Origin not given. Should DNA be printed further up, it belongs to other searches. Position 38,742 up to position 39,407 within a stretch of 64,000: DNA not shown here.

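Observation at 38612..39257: Inverted duplication of a small gene converging on a perfect palindrome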

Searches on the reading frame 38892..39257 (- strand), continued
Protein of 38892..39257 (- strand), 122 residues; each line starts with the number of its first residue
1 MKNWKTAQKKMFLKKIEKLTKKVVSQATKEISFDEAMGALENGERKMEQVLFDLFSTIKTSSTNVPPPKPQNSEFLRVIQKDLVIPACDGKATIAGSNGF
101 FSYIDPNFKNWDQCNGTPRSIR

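Call 76: find_homologous_proteins(query=P0003, max_evalue=0.001)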
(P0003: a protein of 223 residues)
Query P0003 (223 aa): 1 proteins with E <= 0.001 among 189 candidates.
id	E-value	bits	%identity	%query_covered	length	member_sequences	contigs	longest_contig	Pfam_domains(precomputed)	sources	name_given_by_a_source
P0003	8.6e-144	495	100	100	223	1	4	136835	-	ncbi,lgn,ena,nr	ncbi:MAG: hypothetical protein G01um101418_476 [Parcubacteria group bacterium Gr01-1014_18]|nr:MAG:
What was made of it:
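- No fragment protein surfaced in the P0003-seeded search, although that test was insensitive (call 76).
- Tried and rejected: The same search seeded with P0003 alone found only P0003, so it was too insensitive to test for 3' fragments (call 76).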
